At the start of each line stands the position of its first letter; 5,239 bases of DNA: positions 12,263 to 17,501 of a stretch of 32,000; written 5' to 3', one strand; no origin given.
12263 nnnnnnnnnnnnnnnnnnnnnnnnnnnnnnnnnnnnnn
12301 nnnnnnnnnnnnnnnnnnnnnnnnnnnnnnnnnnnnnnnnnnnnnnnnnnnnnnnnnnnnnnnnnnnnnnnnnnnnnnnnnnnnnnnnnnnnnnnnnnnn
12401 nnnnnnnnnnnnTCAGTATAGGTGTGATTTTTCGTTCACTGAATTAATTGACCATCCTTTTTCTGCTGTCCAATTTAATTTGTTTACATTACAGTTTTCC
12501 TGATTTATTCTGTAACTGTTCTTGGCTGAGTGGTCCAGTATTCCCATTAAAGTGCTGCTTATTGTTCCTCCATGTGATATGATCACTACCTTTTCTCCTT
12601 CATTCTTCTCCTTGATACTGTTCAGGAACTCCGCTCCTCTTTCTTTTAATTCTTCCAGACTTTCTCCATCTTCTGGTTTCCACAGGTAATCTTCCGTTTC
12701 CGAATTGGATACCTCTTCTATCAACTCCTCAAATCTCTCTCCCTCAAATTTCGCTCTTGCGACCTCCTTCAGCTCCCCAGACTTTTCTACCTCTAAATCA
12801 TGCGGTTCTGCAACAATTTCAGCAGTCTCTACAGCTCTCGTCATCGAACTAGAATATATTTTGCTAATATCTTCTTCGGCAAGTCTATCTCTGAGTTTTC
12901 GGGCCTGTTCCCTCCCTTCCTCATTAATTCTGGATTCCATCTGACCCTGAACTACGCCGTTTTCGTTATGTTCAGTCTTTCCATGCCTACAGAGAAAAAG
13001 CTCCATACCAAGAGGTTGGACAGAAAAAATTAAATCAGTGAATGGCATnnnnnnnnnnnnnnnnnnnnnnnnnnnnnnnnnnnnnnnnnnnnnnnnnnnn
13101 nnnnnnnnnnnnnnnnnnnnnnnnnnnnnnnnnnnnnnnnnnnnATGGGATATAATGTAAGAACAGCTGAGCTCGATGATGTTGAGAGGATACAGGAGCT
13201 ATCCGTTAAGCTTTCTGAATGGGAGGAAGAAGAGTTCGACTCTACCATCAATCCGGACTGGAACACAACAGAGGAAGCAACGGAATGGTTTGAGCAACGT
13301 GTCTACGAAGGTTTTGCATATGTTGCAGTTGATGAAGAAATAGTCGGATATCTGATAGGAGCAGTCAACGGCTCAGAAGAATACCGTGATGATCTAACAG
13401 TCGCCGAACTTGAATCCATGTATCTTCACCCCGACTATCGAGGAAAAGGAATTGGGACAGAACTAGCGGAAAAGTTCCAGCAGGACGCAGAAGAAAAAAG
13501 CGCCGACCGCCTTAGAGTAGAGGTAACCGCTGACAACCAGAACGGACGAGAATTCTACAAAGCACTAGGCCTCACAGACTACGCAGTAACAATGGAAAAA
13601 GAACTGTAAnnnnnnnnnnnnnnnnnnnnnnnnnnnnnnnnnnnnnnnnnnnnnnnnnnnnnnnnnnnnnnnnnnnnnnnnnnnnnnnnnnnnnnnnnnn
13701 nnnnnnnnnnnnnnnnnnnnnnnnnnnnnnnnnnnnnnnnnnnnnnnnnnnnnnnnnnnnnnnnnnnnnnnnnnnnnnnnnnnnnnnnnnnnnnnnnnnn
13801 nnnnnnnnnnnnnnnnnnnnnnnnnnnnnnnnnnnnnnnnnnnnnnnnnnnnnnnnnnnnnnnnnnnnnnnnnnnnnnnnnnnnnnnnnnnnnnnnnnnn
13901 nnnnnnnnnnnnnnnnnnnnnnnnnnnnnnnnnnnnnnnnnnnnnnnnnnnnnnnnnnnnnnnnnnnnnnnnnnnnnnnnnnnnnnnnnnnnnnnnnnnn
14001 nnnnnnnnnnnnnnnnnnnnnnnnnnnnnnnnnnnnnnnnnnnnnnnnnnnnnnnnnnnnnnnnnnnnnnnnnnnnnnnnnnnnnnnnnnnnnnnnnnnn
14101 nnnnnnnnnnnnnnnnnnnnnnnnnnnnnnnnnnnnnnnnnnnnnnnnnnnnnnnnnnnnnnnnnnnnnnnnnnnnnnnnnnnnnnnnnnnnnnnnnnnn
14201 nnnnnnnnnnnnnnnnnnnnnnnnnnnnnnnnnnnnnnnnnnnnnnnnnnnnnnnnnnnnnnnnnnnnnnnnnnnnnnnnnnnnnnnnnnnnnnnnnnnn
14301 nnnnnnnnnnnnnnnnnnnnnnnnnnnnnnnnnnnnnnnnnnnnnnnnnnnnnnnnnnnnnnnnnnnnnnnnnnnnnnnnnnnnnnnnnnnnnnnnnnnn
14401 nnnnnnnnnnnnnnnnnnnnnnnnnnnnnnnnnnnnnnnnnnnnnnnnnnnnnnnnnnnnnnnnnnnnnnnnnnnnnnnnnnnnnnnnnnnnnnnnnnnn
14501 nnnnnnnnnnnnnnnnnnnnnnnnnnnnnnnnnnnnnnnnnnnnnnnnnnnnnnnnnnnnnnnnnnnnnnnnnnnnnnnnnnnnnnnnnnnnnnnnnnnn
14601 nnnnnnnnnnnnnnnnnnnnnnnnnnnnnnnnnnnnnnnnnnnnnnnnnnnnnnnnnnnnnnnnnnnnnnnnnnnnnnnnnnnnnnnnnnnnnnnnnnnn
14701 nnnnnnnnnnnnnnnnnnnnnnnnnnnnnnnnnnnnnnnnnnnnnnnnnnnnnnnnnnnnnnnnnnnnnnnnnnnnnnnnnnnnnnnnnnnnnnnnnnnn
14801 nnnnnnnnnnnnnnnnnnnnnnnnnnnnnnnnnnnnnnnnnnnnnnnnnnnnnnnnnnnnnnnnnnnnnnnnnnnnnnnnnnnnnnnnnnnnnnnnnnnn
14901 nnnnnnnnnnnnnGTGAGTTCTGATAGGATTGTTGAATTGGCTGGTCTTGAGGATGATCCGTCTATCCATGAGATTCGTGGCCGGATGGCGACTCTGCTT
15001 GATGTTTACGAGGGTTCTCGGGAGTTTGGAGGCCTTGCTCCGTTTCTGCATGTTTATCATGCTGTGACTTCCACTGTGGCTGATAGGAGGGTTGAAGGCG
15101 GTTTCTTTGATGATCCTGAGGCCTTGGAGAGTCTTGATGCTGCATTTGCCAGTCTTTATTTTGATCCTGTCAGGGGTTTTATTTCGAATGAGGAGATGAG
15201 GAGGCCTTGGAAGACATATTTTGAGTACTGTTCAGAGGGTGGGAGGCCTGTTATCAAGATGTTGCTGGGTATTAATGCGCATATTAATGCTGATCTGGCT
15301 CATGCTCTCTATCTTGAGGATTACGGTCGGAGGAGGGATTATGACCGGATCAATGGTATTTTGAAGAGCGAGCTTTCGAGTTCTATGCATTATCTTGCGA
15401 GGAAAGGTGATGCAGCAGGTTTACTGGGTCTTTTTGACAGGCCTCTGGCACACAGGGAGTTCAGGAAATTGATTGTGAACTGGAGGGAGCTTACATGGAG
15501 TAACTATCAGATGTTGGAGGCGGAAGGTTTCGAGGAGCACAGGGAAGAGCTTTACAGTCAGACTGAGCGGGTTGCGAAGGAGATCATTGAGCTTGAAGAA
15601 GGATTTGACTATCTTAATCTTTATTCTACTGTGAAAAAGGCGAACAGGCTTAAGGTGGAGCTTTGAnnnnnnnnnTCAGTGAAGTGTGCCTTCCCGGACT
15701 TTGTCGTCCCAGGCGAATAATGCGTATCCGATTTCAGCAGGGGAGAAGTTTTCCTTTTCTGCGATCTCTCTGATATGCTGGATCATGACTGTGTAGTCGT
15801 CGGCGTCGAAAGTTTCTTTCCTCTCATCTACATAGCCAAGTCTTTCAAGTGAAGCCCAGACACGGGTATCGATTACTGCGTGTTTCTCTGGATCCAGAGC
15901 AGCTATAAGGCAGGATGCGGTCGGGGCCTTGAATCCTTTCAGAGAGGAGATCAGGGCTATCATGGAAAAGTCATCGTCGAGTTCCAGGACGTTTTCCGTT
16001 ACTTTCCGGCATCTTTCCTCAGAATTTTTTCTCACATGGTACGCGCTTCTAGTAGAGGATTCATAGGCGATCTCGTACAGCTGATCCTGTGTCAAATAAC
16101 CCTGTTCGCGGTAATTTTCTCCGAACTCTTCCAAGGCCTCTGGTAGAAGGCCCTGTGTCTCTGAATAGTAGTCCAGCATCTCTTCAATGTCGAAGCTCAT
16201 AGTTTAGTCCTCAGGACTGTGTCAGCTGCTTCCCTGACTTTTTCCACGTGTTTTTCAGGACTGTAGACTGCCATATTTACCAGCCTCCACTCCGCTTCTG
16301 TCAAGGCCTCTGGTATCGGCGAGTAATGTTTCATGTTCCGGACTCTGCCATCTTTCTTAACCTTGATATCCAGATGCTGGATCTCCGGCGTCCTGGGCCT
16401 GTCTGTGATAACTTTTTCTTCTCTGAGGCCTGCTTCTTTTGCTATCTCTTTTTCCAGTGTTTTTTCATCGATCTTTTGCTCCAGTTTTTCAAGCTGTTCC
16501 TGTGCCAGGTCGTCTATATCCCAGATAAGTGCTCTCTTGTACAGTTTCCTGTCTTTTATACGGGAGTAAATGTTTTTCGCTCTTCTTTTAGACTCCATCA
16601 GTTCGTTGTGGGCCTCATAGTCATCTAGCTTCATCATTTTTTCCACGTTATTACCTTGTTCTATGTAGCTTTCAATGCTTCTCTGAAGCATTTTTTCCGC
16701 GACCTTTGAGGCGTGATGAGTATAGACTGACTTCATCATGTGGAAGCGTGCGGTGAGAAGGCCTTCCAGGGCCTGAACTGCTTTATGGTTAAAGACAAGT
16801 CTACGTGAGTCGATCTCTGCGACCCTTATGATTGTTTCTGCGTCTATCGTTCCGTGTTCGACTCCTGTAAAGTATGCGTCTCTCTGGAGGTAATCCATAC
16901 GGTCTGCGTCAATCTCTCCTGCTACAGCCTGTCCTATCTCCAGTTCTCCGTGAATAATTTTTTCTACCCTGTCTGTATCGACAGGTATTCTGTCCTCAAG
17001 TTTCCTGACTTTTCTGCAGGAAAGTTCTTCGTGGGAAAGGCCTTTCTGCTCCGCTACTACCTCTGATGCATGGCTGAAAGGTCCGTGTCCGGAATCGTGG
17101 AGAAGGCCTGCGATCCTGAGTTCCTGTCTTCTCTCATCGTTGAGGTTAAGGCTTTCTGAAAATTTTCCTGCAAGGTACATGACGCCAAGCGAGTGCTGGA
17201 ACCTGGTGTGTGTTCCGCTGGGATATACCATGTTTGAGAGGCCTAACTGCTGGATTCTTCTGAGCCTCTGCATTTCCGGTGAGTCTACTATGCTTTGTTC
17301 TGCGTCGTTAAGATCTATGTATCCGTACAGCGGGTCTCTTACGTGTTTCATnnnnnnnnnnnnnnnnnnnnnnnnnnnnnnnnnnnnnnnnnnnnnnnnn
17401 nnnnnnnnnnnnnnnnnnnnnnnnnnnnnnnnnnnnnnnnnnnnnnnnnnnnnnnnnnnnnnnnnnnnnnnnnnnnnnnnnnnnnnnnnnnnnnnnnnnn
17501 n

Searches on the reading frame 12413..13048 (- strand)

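Call 65: search_protein_families(library=pfam, proteins=[window:12413-13048:-], max_evalue=0.001)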
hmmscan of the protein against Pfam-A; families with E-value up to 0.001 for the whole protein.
window:12413-13048:- (211 aa): 1 family
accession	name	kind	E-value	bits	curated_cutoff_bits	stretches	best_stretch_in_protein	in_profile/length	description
PF00300.27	His_Phos_1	-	2.9e-50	171.1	21.7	1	17-206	1-193/194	Histidine phosphatase superfamily (branch 1)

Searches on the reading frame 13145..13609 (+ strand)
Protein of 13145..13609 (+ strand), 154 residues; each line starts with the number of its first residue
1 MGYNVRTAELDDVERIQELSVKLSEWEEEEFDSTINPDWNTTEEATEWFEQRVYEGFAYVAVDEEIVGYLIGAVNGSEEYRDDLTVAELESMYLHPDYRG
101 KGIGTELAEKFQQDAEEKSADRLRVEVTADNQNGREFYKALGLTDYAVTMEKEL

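Call 65: search_protein_families(library=pfam, proteins=[window:13145-13609:+], max_evalue=0.001)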
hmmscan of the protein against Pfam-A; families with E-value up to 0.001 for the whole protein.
window:13145-13609:+ (154 aa): 6 families
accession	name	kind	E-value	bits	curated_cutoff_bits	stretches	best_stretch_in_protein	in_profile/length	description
PF00583.31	Acetyltransf_1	-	9.3e-20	71.5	20.7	1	23-142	4-115/116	Acetyltransferase (GNAT) family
PF13508.13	Acetyltransf_7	-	6.4e-13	49.3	27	1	58-142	5-81/84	Acetyltransferase (GNAT) domain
PF13302.13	Acetyltransf_3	-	1.4e-11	45.7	25.4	1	6-143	5-137/138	Acetyltransferase (GNAT) domain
PF13673.13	Acetyltransf_10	-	9.2e-11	42.3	23.6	1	43-147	20-111/128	Acetyltransferase (GNAT) domain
PF08445.16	FR47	-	1.7e-07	31.5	22.1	1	86-146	21-80/86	FR47-like protein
PF14542.12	Acetyltransf_CG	-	0.00049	20.6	30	1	76-119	13-57/80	GCN5-related N-acetyl-transferase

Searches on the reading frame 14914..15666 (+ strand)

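Call 66: search_protein_families(library=pfam, proteins=[window:14914-15666:+], max_evalue=0.001)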
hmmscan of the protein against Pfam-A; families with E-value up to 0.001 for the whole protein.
window:14914-15666:+ (250 aa): 1 family
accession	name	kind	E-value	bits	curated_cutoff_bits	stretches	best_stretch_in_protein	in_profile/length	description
PF19458.4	DUF5995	-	2.3e-35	122.3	27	1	20-224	3-218/225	Family of unknown function (DUF5995)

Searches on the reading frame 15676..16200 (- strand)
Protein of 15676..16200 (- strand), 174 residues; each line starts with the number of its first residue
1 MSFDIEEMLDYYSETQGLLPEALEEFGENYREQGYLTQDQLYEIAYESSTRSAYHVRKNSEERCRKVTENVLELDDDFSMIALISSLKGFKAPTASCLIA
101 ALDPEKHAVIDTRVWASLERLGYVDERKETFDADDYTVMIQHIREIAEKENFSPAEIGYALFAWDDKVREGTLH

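Call 66: search_protein_families(library=pfam, proteins=[window:15676-16200:-], max_evalue=0.001)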
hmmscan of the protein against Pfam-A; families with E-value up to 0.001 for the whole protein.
window:15676-16200:- (174 aa): 1 family
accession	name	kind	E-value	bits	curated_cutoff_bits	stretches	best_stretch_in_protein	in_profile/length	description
PF21790.3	OGG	-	0.00074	19.7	27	0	103-162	141-201/201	Putative 8-oxoguanine DNA glycosylase OGG-like protein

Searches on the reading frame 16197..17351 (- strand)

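Call 66: search_protein_families(library=pfam, proteins=[window:16197-17351:-], max_evalue=0.001)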
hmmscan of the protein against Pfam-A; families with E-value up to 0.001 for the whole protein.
window:16197-17351:- (384 aa): 2 families
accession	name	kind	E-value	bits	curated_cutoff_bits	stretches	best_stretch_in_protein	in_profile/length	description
PF19276.4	HD_assoc_2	-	8.7e-51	172.9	23.1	1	169-381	1-212/222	HD associated region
PF01966.28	HD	-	5e-15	56.2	22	1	50-157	1-115/116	HD domain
